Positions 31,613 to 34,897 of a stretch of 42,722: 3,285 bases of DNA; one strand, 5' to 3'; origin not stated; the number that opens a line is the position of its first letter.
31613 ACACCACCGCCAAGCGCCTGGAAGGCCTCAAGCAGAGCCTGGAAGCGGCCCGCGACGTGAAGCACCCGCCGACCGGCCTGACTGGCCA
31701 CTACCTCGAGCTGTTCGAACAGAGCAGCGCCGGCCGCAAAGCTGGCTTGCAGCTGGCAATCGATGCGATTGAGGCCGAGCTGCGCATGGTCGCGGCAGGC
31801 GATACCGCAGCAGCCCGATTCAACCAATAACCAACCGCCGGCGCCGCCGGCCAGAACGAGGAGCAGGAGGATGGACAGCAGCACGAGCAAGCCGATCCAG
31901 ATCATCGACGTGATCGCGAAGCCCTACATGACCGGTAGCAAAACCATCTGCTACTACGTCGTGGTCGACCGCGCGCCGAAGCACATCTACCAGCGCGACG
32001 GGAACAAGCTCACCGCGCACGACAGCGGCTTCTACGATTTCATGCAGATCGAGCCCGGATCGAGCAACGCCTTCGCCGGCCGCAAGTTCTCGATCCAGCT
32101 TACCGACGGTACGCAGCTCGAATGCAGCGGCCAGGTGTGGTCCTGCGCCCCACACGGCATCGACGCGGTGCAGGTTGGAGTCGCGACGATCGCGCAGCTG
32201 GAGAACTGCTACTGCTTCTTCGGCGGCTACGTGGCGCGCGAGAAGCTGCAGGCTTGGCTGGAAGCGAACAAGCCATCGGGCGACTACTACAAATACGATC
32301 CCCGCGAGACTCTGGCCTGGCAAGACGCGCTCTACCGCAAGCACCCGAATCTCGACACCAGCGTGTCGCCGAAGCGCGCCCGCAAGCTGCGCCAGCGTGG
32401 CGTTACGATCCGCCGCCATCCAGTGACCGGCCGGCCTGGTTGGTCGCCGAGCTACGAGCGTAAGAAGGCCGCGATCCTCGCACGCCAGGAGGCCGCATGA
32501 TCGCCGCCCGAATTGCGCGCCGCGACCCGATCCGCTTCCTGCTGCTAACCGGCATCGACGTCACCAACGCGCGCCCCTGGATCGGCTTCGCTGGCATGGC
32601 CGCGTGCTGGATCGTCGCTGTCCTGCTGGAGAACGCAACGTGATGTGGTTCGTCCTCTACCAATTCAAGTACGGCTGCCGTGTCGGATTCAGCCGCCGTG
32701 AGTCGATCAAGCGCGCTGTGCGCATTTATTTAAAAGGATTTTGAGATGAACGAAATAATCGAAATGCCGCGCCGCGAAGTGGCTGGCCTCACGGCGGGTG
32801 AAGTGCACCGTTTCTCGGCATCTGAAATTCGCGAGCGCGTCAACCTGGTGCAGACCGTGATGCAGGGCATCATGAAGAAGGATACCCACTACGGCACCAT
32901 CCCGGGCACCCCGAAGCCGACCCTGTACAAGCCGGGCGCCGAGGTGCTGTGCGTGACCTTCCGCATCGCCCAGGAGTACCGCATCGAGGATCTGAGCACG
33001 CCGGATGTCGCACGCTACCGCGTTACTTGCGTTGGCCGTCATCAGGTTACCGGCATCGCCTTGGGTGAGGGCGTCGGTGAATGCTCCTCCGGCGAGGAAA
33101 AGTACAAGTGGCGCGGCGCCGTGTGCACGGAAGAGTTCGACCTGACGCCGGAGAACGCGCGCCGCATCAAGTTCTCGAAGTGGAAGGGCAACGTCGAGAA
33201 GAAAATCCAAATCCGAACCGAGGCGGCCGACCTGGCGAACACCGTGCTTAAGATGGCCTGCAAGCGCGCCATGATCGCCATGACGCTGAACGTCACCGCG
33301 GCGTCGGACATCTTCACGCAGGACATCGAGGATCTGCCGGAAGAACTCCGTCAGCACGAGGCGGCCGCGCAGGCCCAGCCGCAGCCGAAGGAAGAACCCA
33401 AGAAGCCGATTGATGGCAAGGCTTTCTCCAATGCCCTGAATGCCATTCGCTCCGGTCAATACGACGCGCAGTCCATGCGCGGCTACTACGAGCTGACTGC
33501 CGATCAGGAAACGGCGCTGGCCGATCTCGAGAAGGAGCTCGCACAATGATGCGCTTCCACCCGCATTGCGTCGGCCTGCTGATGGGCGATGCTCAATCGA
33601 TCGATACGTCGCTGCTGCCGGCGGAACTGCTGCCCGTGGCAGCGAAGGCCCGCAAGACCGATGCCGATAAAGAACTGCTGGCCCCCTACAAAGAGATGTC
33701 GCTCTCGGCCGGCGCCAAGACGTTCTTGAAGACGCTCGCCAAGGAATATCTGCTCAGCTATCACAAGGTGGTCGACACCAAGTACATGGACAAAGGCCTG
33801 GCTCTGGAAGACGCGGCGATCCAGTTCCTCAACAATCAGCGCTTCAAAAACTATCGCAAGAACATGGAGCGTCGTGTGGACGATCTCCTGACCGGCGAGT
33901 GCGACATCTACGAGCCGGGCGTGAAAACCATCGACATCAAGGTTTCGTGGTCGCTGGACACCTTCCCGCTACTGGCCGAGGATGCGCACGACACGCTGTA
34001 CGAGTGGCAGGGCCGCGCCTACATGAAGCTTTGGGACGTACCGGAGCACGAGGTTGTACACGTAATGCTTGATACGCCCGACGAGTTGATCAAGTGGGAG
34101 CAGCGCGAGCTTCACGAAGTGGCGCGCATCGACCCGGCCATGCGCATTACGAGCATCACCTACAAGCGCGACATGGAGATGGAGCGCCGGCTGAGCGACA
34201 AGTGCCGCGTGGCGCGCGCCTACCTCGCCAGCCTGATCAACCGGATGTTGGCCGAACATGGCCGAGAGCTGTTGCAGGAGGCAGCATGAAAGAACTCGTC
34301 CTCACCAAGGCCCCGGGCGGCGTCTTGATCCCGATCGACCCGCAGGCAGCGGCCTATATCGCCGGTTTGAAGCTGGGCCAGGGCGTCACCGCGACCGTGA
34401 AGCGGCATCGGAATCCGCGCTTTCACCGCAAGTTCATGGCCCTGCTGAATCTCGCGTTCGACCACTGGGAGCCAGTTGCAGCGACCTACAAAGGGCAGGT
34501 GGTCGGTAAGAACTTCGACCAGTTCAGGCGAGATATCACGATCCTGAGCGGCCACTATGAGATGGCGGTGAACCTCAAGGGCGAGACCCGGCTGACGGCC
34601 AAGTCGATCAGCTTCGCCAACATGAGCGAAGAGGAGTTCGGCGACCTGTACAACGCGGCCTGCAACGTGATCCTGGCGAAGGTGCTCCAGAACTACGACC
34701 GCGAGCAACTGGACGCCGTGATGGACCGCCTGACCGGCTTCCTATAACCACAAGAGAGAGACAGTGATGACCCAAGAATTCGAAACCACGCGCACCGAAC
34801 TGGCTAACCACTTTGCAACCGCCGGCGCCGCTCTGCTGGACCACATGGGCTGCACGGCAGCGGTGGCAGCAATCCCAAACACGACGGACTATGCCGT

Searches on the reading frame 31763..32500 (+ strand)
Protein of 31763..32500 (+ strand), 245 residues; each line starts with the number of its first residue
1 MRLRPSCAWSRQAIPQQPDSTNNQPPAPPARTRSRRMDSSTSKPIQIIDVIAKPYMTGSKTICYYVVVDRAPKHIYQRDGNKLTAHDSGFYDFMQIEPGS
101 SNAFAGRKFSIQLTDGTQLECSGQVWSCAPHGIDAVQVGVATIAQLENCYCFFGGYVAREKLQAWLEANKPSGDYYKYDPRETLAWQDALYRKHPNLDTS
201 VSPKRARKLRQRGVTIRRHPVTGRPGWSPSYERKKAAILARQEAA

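Call 24: search_protein_families(library=pfam, proteins=[window:31763-32500:+], max_evalue=0.01)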
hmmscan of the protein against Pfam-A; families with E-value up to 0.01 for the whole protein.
window:31763-32500:+ (245 aa): 1 family
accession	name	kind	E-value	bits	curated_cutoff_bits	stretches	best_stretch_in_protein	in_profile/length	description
PF19465.4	DUF6002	-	0.0065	15.7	25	1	29-77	52-100/447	Family of unknown function (DUF6002)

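Call 26: search_protein_families(library=phrogs, proteins=[window:31763-32500:+], max_evalue=0.001)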
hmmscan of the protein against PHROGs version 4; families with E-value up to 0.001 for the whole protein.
window:31763-32500:+ (245 aa): 2 families
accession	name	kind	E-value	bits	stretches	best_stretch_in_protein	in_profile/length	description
phrog_26990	-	unknown function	1.3e-37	130.4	1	66-236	31-205/221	-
phrog_11410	-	unknown function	1.9e-05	25.6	1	52-122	12-83/160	-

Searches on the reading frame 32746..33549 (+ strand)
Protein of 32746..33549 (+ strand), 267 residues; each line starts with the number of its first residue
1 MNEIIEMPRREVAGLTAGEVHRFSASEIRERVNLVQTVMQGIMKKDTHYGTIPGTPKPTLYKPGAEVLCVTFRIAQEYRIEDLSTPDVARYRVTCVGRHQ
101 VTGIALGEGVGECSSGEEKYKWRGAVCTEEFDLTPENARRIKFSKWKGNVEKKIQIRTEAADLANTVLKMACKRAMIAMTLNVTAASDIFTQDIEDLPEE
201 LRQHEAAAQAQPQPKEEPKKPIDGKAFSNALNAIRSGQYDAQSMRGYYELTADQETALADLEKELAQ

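Call 24: search_protein_families(library=pfam, proteins=[window:32746-33549:+], max_evalue=0.01)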
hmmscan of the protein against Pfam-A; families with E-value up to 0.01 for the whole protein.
window:32746-33549:+ (267 aa): 0 families

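Call 26: search_protein_families(library=phrogs, proteins=[window:32746-33549:+], max_evalue=0.001)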
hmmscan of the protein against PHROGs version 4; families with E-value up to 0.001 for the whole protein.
window:32746-33549:+ (267 aa): 1 family
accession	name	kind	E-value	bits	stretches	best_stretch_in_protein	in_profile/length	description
phrog_10048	-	unknown function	5.5e-47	161.3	1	29-236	29-206/273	-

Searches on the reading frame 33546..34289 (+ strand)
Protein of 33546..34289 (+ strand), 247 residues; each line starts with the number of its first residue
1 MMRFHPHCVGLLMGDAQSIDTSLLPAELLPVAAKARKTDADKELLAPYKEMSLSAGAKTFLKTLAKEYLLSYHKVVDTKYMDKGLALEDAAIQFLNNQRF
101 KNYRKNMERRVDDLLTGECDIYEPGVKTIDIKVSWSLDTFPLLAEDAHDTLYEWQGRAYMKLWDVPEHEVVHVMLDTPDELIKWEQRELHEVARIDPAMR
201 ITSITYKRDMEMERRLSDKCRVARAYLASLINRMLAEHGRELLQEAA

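Call 24: search_protein_families(library=pfam, proteins=[window:33546-34289:+], max_evalue=0.01)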
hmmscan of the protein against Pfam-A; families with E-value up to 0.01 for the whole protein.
window:33546-34289:+ (247 aa): 0 families

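Call 26: search_protein_families(library=phrogs, proteins=[window:33546-34289:+], max_evalue=0.001)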
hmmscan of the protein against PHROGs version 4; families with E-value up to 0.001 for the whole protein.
window:33546-34289:+ (247 aa): 1 family
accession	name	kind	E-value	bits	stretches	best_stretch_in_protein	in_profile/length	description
phrog_5715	-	DNA, RNA and nucleotide metabolism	1.7e-54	185.6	1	8-233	8-211/213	exonuclease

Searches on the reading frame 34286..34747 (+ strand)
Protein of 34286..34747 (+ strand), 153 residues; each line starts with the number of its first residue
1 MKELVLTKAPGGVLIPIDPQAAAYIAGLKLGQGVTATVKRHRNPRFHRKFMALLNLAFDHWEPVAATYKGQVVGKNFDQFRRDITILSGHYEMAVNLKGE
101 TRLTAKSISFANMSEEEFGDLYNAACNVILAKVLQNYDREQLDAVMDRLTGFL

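Call 24: search_protein_families(library=pfam, proteins=[window:34286-34747:+], max_evalue=0.01)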
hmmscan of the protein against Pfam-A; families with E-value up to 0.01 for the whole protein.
window:34286-34747:+ (153 aa): 1 family
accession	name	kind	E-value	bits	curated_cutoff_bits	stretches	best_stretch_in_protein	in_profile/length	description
PF07105.16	DUF1367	-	2.9e-31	109.2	25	2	1-67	1-67/198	Protein of unknown function (DUF1367)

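Call 26: search_protein_families(library=phrogs, proteins=[window:34286-34747:+], max_evalue=0.001)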
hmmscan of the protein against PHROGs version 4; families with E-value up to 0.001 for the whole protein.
window:34286-34747:+ (153 aa): 1 family
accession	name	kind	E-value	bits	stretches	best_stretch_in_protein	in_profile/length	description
phrog_319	-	DNA, RNA and nucleotide metabolism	5.5e-46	157.1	1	2-152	2-157/159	NinB/ Orf homologous recombination mediator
